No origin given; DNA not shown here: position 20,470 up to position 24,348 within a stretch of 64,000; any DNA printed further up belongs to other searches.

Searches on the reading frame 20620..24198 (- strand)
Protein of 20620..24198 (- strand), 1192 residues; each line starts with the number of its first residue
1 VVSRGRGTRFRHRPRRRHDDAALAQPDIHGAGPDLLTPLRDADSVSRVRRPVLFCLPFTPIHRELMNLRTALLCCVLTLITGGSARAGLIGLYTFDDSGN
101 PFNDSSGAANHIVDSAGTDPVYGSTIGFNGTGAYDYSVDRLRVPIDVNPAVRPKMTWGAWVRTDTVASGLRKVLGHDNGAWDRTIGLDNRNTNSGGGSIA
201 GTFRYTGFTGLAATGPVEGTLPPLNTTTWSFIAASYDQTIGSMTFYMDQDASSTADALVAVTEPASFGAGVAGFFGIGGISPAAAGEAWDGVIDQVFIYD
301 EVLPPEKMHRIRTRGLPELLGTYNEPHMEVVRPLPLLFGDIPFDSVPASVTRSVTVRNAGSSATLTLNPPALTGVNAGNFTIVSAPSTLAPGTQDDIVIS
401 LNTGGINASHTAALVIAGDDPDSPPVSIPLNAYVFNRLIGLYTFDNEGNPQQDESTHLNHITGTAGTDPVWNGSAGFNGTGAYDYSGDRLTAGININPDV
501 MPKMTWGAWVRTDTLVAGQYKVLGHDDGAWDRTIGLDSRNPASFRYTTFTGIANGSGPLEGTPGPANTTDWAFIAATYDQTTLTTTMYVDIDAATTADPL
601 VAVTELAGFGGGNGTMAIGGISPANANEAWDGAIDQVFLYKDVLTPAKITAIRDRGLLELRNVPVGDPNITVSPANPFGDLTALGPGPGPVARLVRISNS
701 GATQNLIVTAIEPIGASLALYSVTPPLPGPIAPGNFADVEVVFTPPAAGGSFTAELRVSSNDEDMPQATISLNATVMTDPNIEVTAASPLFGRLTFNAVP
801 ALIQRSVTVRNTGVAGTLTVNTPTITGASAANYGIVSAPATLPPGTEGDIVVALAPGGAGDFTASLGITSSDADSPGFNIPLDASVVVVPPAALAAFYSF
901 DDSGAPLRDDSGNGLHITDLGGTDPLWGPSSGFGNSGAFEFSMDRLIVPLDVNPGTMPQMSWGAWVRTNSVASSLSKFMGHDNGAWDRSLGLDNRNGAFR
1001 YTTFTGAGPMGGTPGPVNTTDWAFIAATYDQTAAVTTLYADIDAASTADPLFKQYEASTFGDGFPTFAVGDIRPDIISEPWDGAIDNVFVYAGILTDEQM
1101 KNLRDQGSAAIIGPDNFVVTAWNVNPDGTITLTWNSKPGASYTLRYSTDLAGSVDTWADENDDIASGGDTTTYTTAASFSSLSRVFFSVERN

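Call 33: search_protein_families(library=pfam, proteins=[window:20620-24198:-], max_evalue=0.001)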
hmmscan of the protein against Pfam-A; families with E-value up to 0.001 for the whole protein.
window:20620-24198:- (1192 aa): 4 families
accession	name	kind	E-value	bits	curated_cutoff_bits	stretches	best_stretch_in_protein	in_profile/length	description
PF13385.13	Laminin_G_3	-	2.8e-28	99.4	27.6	3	503-649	18-150/151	Concanavalin A-like lectin/glucanases superfamily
PF22544.2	HYDIN_VesB_CFA65-like_Ig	-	2.5e-11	44.1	25.5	0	698-774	28-99/100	HYDIN/CFA65/VesB-like, Ig-like domain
PF07610.17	DUF1573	-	9.1e-05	22.9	26.1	0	730-774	53-96/98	Protein of unknown function (DUF1573)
PF15780.11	ASH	-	0.00019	22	27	0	693-763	27-93/98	Abnormal spindle-like microcephaly-assoc'd, ASPM-SPD-2-Hydin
